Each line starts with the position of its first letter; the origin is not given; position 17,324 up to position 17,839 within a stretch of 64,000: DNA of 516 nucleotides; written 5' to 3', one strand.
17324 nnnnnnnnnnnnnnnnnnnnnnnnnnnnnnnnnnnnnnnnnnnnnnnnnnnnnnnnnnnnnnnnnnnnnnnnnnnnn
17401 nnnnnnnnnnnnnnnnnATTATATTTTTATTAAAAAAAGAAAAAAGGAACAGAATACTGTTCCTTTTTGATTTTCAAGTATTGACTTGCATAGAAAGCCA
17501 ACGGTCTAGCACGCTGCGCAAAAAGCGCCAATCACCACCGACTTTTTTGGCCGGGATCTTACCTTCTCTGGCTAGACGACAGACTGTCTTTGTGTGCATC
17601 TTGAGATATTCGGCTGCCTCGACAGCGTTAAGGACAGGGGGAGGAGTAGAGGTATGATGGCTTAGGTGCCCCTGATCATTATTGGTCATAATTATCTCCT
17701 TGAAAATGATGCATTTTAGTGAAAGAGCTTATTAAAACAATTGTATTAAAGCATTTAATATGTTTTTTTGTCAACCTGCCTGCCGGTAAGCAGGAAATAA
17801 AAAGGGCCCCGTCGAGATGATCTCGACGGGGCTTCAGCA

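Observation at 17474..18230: Excisionase-family gene followed by a head-to-tail array of three promoter / GC-rich hairpin RNA / terminator mini-cassettes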

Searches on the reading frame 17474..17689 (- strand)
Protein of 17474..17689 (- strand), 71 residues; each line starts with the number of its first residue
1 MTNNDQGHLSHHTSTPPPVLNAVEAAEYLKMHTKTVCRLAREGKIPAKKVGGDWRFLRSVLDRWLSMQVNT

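Call 10: search_protein_families(library=pfam, proteins=[window:17474-17689:-], max_evalue=0.01)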
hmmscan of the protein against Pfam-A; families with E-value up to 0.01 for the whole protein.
window:17474-17689:- (71 aa): 1 family
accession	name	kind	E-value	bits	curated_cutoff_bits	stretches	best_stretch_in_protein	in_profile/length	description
PF12728.13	HTH_17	-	6.5e-14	52.4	27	1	20-66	2-48/51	Helix-turn-helix domain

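Call 13: find_encoding_contigs(protein=window:17474-17689:-, flank=6000, max_places=10)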
Protein window:17474-17689:- (71 aa): 12 contigs read that carry it; 6 places shown.
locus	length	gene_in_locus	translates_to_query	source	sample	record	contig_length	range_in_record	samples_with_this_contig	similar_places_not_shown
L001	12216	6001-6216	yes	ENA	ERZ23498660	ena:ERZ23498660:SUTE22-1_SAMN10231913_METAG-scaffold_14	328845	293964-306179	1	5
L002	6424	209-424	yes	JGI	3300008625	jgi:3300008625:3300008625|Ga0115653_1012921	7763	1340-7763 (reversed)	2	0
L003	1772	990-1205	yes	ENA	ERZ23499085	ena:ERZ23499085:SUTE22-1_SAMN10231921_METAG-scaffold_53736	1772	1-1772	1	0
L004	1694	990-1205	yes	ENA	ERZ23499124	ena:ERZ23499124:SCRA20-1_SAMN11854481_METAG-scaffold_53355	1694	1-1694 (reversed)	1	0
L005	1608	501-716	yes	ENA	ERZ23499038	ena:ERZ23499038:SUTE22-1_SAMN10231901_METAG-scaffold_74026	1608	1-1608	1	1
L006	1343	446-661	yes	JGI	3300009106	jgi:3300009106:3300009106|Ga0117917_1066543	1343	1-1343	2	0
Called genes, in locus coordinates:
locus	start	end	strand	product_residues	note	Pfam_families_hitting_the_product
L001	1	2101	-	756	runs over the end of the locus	-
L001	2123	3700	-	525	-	-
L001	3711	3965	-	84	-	PF01541:GIY-YIG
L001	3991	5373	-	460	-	PF28494:GlyRS_ins_1 (faint), PF00587:tRNA-synt_2b, PF03129:HGTP_anticodon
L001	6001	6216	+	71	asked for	PF12728:HTH_17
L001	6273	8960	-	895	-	PF02861:Clp_N, PF00004:AAA, PF17871:AAA_lid_9, PF00004:AAA, PF05729:NACHT (weak), PF07724:AAA_2, PF07728:AAA_5, PF10431:ClpB_D2-small, +11 more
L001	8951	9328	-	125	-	-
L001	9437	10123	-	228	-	-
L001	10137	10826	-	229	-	-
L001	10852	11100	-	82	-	-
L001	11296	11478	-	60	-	-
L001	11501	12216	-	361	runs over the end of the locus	PF01702:TGT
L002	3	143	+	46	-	?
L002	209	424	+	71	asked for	PF12728:HTH_17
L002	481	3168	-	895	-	PF02861:Clp_N, PF00004:AAA, PF17871:AAA_lid_9, PF00004:AAA, PF05729:NACHT (weak), PF07724:AAA_2, PF07728:AAA_5, PF10431:ClpB_D2-small, +11 more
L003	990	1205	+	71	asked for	PF12728:HTH_17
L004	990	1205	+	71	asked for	PF12728:HTH_17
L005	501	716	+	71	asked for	PF12728:HTH_17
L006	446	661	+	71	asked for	PF12728:HTH_17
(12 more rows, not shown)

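Call 15: find_homologous_proteins(query=window:17474-17689:-, max_evalue=0.00001)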
Query window:17474-17689:- (71 aa): 358 proteins with E <= 0.00001 among 358 candidates; the best 120 are listed.
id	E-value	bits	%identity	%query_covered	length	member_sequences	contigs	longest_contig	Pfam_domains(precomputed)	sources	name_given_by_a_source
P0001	9.4e-42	157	99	100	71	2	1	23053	PF12728.14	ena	-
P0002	1.4e-23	100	85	76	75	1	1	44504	PF12728.14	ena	-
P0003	2.4e-23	99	83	76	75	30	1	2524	PF12728.14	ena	-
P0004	8.4e-22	94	81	75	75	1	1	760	PF12728.14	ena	-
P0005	9.3e-22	94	66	97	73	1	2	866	PF12728.14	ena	-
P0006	3.0e-21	92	69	87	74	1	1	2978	PF12728.14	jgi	jgi:excisionase family DNA binding protein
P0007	3.1e-21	92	69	87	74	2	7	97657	PF12728.14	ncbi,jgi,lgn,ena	jgi:excisionase family DNA binding protein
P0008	4.6e-21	92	72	80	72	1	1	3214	PF12728.14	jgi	jgi:excisionase family DNA binding protein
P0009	8.9e-21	91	63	97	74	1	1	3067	PF12728.14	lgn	-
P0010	1.6e-20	90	77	73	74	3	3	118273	PF12728.14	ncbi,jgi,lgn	jgi:excisionase family DNA binding protein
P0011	1.8e-20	90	69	83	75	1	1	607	PF12728.14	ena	-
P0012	2.6e-20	89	79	73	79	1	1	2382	PF12728.14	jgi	jgi:excisionase family DNA binding protein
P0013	4.1e-20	89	66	87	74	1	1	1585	PF12728.14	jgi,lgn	jgi:excisionase family DNA binding protein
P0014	4.4e-20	89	64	90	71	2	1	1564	PF12728.14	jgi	jgi:excisionase family DNA binding protein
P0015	4.4e-20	89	71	77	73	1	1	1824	PF12728.14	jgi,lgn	jgi:excisionase family DNA binding protein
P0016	4.7e-20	88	65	89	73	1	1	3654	PF12728.14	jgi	jgi:excisionase family DNA binding protein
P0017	5.3e-20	88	68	83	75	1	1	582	PF12728.14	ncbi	-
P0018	5.4e-20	88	71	77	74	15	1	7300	PF12728.14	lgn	-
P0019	5.7e-20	88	66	87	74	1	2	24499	PF12728.14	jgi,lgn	jgi:excisionase family DNA binding protein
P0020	6.1e-20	88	63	87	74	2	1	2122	PF12728.14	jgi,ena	jgi:excisionase family DNA binding protein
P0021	7.0e-20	88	74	80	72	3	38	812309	PF12728.14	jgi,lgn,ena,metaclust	jgi:excisionase family DNA binding protein|metaclust:\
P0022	7.1e-20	88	78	72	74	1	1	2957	PF12728.14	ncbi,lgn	-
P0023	7.3e-20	88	63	87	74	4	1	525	PF12728.14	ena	-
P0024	7.5e-20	88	65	87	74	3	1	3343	PF12728.14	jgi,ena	-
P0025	7.8e-20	88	74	76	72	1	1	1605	PF12728.14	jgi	jgi:excisionase family DNA binding protein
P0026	7.9e-20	88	60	97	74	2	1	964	PF12728.14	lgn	-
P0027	8.1e-20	88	77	73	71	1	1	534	PF12728.14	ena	-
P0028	8.1e-20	88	63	87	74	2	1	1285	PF12728.14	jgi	jgi:excisionase family DNA binding protein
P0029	8.1e-20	88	74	76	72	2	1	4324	PF12728.14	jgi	-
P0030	8.6e-20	88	78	72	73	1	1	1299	PF12728.14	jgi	jgi:excisionase family DNA binding protein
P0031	8.7e-20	88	76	77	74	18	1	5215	PF12728.14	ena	-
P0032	9.5e-20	88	78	72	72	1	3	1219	PF12728.14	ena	-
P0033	9.5e-20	87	65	87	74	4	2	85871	PF12728.14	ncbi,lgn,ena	-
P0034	9.6e-20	87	78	72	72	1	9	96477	PF12728.14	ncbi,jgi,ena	-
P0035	9.6e-20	87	65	87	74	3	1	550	PF12728.14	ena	-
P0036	9.8e-20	87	74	76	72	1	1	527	PF12728.14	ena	-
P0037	9.8e-20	87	74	76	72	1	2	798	PF12728.14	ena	-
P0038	1.1e-19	87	74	76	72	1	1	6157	PF12728.14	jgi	-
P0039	1.1e-19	87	83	68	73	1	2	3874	PF12728.14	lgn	-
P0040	1.1e-19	87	83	68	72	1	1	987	PF12728.14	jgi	jgi:excisionase family DNA binding protein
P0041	1.1e-19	87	63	87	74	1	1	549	PF12728.14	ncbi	-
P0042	1.1e-19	87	78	72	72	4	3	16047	PF12728.14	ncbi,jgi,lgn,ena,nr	ncbi:helix-turn-helix domain-containing protein [bacterium]|nr:helix-turn-helix domain-containing pr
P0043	1.2e-19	87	69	83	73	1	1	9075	PF12728.14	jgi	jgi:excisionase family DNA binding protein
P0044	1.2e-19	87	74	76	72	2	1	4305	PF12728.14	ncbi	-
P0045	1.2e-19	87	71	77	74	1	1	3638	PF12728.14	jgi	-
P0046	1.2e-19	87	71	77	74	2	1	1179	PF12728.14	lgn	-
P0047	1.3e-19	87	74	75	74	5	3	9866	PF12728.14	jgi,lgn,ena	jgi:excisionase family DNA binding protein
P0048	1.3e-19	87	78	72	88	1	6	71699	PF12728.14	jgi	jgi:excisionase family DNA binding protein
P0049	1.3e-19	87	78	72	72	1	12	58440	PF12728.14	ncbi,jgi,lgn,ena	-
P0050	1.4e-19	87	78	72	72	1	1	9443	PF12728.14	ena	-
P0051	1.4e-19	87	71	77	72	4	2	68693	PF12728.14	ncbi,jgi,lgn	-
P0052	1.4e-19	87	65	87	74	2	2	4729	PF12728.14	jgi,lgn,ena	-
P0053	1.5e-19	87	83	68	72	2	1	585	PF12728.14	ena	-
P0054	1.6e-19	87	76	72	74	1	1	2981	PF12728.14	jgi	jgi:excisionase family DNA binding protein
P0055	1.6e-19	87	63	87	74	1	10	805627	PF12728.14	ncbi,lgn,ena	-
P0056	1.6e-19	87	78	72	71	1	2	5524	PF12728.14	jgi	jgi:excisionase family DNA binding protein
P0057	1.6e-19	87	77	73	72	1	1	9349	PF12728.14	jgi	jgi:excisionase family DNA binding protein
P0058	1.7e-19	87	76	72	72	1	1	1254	PF12728.14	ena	-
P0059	1.7e-19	87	78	72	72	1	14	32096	PF12728.14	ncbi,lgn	-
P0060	1.7e-19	87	71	77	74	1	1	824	PF12728.14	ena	-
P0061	1.8e-19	87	76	72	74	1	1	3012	PF12728.14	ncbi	ncbi:MAG: helix-turn-helix domain-containing protein [Candidatus Krumholzibacteriia bacterium]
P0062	1.8e-19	87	58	97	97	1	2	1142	PF12728.14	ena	-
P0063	1.8e-19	87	76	72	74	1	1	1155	PF12728.14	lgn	-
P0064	1.8e-19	87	65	93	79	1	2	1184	PF12728.14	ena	-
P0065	1.9e-19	87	81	68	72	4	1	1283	PF12728.14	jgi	jgi:excisionase family DNA binding protein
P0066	1.9e-19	87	83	68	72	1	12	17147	PF12728.14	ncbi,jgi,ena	jgi:excisionase family DNA binding protein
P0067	1.9e-19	87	63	87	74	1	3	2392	PF12728.14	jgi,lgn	-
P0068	2.0e-19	86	83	68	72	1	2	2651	PF12728.14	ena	-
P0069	2.0e-19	86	77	73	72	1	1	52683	PF12728.14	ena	-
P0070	2.1e-19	86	75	73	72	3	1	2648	PF12728.14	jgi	jgi:excisionase family DNA binding protein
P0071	2.2e-19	86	75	77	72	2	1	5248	PF12728.14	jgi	-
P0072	2.3e-19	86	81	68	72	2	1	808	PF12728.14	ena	-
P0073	2.3e-19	86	83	68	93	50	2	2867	PF12728.14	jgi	jgi:excisionase family DNA binding protein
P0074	2.3e-19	86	76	72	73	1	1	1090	PF12728.14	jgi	jgi:excisionase family DNA binding protein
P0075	2.3e-19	86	77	73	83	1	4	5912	PF12728.14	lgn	-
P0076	2.4e-19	86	80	69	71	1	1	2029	PF12728.14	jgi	-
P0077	2.5e-19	86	76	72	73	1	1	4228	PF12728.14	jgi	-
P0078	2.5e-19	86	81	68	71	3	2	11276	PF12728.14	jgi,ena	-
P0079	2.6e-19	86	75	77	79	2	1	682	PF12728.14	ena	-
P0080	2.6e-19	86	81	68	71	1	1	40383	PF12728.14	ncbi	-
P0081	2.6e-19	86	81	68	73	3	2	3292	PF12728.14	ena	-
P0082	2.8e-19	86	77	73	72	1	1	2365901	PF12728.14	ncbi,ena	-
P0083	2.9e-19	86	76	72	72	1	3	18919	PF12728.14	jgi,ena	jgi:excisionase family DNA binding protein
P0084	2.9e-19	86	81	68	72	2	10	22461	PF12728.14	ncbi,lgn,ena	-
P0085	2.9e-19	86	77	73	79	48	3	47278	PF12728.14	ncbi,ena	-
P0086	2.9e-19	86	81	68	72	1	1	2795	PF12728.14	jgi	jgi:excisionase family DNA binding protein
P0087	3.0e-19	86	70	79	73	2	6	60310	PF12728.14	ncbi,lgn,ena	-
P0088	3.0e-19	86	81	68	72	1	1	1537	PF12728.14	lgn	-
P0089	3.1e-19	86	78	72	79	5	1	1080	PF12728.14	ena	-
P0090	3.1e-19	86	81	68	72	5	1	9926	PF12728.14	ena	-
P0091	3.1e-19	86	73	73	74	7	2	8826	PF12728.14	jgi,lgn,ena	jgi:excisionase family DNA binding protein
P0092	3.2e-19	86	81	68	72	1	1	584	PF12728.14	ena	-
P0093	3.5e-19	86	81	68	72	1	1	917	PF12728.14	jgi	jgi:excisionase family DNA binding protein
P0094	3.7e-19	86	81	68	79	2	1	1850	PF12728.14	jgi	jgi:excisionase family DNA binding protein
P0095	3.8e-19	86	81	68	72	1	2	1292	PF12728.14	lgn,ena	-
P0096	4.0e-19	86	81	68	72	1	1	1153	PF12728.14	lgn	-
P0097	4.0e-19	86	69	76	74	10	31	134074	PF12728.14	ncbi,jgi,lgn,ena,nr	ncbi:helix-turn-helix domain-containing protein [bacterium]|jgi:excisionase family DNA binding prote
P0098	4.0e-19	86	77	73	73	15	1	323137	PF12728.14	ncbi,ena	-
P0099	4.1e-19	86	81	68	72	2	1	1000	PF12728.14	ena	-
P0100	4.1e-19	85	81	68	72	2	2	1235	PF12728.14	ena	-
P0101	4.1e-19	85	81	68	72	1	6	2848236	PF12728.14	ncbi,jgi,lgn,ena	-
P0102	4.2e-19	85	75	73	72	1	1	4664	PF12728.14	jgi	-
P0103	4.4e-19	85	61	93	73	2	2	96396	PF12728.14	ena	-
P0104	4.4e-19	85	73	77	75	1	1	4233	PF12728.14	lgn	-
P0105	4.5e-19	85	62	93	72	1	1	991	PF12728.14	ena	-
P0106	4.5e-19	85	78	72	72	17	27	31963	PF12728.14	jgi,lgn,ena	-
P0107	4.6e-19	85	81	68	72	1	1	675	PF12728.14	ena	-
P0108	4.6e-19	85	76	72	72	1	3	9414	PF12728.14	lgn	-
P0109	4.7e-19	85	81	68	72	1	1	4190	PF12728.14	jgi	jgi:excisionase family DNA binding protein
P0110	4.8e-19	85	79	68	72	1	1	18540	PF12728.14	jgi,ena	-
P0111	4.8e-19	85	61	87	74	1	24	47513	PF12728.14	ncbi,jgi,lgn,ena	-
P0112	4.9e-19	85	81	68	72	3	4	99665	PF12728.14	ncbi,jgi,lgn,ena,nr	ncbi:MAG: helix-turn-helix domain-containing protein [bacterium]|nr:helix-turn-helix domain-containi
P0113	5.0e-19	85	78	70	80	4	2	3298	PF12728.14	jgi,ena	-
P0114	5.0e-19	85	78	72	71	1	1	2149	PF12728.14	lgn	-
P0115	5.0e-19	85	76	72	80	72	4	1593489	PF12728.14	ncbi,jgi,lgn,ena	jgi:excisionase family DNA binding protein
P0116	5.1e-19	85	65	90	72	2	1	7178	PF12728.14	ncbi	ncbi:MAG: helix-turn-helix domain-containing protein [Candidatus Krumholzibacteriia bacterium]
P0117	5.3e-19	85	81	68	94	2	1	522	PF12728.14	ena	-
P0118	5.3e-19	85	81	68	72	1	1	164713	PF12728.14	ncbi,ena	-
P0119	5.5e-19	85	81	68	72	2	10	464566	PF12728.14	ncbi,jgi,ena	-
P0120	5.5e-19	85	79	68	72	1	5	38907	PF12728.14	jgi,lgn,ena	-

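Call 16: find_encoding_contigs(protein=P0002, flank=4000, max_places=4)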
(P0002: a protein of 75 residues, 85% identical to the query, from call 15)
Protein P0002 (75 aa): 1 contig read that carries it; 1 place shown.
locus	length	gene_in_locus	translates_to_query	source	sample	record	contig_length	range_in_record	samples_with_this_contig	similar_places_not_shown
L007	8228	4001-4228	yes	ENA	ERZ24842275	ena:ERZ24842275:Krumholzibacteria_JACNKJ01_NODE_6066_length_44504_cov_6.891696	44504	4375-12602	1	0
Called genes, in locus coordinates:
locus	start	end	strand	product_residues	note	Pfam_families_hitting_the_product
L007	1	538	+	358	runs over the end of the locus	PF26549:Tricorn_N, PF26550:Tricorn_2nd (faint), PF26549:Tricorn_N, PF07676:PD40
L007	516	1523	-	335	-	PF10604:Polyketide_cyc2 (faint)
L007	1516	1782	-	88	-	-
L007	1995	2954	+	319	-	PF12146:Hydrolase_4 (faint)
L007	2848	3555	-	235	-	-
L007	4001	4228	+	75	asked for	PF12728:HTH_17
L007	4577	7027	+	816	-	PF13091:PLDc_2, PF13860:FlgD_ig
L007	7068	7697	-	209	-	-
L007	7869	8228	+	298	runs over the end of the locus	PF03279:Lip_A_acyltrans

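Call 17: find_encoding_contigs(protein=P0007, flank=4000, max_places=4)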
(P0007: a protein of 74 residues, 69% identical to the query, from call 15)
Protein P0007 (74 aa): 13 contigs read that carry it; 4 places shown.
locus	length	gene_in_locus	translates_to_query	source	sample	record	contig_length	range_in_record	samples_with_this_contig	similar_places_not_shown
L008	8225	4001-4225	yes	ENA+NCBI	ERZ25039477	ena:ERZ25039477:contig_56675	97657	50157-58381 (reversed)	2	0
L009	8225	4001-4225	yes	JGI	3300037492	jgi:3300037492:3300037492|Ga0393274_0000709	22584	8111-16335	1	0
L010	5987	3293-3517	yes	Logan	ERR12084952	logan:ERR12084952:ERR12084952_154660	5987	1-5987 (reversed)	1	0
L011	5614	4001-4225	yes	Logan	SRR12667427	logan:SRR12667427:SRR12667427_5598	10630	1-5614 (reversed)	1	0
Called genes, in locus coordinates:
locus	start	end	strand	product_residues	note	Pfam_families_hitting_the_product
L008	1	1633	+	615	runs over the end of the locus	-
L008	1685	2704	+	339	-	-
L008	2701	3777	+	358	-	-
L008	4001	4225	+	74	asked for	PF12728:HTH_17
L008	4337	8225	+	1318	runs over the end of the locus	-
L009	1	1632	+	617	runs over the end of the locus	-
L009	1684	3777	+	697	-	-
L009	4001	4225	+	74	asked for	PF12728:HTH_17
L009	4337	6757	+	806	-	-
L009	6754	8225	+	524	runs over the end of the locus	PF00072:Response_reg, PF13487:HD_5, PF01966:HD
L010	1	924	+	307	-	?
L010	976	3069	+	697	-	-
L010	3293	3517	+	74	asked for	PF12728:HTH_17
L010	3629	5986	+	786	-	?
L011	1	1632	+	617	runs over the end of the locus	-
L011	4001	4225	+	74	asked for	PF12728:HTH_17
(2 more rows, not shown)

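Call 18: find_encoding_contigs(protein=P0010, flank=4000, max_places=4)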
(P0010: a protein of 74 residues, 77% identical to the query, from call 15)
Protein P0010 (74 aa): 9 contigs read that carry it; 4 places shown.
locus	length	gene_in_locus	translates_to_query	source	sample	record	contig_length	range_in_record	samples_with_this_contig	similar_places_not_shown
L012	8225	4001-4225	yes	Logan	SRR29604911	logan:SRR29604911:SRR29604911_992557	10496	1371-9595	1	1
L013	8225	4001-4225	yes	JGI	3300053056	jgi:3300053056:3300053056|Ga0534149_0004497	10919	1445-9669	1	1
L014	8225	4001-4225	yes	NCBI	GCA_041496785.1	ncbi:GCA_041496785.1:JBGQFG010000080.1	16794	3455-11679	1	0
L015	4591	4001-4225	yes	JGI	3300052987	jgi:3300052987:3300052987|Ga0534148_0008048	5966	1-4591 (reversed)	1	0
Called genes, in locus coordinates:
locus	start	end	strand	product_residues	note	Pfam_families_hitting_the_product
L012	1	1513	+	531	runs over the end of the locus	-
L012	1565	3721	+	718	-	PF00072:Response_reg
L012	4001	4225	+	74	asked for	PF12728:HTH_17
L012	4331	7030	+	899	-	PF01740:STAS (weak), PF13466:STAS_2, PF13185:GAF_2 (faint), PF13492:GAF_3 (faint), PF01966:HD (weak), PF13487:HD_5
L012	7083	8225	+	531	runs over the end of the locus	PF00072:Response_reg, PF13487:HD_5, PF01966:HD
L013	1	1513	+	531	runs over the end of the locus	-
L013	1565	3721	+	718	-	PF00072:Response_reg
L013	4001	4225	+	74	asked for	PF12728:HTH_17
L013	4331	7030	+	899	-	PF01740:STAS (weak), PF13466:STAS_2, PF13185:GAF_2 (faint), PF13492:GAF_3 (faint), PF01966:HD (weak), PF13487:HD_5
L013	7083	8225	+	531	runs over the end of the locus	PF00072:Response_reg, PF13487:HD_5, PF01966:HD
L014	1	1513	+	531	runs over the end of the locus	-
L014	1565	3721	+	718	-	PF00072:Response_reg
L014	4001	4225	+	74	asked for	PF12728:HTH_17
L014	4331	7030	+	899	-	PF01740:STAS (weak), PF13466:STAS_2, PF13185:GAF_2 (faint), PF13492:GAF_3 (faint), PF01966:HD (weak), PF13487:HD_5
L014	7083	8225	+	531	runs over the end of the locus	PF00072:Response_reg, PF13487:HD_5, PF01966:HD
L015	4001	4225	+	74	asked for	PF12728:HTH_17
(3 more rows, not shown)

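Call 20: find_encoding_contigs(protein=P0001, flank=3000, max_places=4)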
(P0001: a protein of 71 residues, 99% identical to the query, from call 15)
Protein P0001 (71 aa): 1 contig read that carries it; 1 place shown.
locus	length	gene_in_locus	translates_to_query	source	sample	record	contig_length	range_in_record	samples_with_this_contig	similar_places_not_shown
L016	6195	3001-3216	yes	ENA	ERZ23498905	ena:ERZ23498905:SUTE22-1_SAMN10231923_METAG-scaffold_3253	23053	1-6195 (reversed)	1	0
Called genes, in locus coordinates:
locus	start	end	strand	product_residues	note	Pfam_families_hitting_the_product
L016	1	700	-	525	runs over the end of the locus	-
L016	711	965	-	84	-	PF01541:GIY-YIG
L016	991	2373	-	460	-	PF28494:GlyRS_ins_1 (faint), PF00587:tRNA-synt_2b, PF03129:HGTP_anticodon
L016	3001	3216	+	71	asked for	PF12728:HTH_17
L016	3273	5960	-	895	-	PF02861:Clp_N, PF00004:AAA, PF17871:AAA_lid_9, PF00004:AAA, PF05729:NACHT (weak), PF07724:AAA_2, PF07728:AAA_5, PF10431:ClpB_D2-small, +11 more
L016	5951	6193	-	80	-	?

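Call 46: find_encoding_contigs(protein=P0021, flank=3000, max_places=6)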
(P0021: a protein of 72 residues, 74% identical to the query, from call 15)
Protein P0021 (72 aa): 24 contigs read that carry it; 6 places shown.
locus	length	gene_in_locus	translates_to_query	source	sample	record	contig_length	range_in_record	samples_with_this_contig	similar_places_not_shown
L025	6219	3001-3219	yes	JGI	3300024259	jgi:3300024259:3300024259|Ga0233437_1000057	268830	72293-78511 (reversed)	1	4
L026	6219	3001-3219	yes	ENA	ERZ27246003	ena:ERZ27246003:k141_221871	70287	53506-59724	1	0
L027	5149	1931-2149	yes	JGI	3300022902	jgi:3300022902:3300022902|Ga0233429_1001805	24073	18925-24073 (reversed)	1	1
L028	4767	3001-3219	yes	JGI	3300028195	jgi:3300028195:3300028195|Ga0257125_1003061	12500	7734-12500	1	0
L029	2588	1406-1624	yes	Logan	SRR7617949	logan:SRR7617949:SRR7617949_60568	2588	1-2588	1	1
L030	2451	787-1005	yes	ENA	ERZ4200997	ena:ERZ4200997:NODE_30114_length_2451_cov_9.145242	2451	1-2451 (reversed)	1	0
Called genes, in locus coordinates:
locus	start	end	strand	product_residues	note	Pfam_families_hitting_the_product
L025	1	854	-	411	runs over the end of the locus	-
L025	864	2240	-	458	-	PF28494:GlyRS_ins_1 (faint), PF00587:tRNA-synt_2b, PF03129:HGTP_anticodon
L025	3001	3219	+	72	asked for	PF12728:HTH_17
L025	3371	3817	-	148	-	-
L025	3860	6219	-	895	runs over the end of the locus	PF02861:Clp_N, PF13401:AAA_22 (faint), PF00004:AAA, PF17871:AAA_lid_9, PF00004:AAA, PF07724:AAA_2, PF07728:AAA_5, PF10431:ClpB_D2-small, +10 more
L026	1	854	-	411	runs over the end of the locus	-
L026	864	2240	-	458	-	PF28494:GlyRS_ins_1 (faint), PF00587:tRNA-synt_2b, PF03129:HGTP_anticodon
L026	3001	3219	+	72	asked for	PF12728:HTH_17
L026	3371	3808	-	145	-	PF18936:DUF5684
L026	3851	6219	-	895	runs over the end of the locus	PF02861:Clp_N, PF13401:AAA_22 (faint), PF00004:AAA, PF17871:AAA_lid_9, PF00004:AAA, PF07724:AAA_2, PF07728:AAA_5, PF10431:ClpB_D2-small, +10 more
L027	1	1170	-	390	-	?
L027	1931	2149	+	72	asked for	PF12728:HTH_17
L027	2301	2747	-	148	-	-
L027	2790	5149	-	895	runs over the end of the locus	PF02861:Clp_N, PF13401:AAA_22 (faint), PF00004:AAA, PF17871:AAA_lid_9, PF00004:AAA, PF07724:AAA_2, PF07728:AAA_5, PF10431:ClpB_D2-small, +10 more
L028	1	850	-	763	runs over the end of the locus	PF18933:PsbP_2 (weak)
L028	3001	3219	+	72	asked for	PF12728:HTH_17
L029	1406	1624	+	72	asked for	PF12728:HTH_17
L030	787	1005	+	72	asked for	PF12728:HTH_17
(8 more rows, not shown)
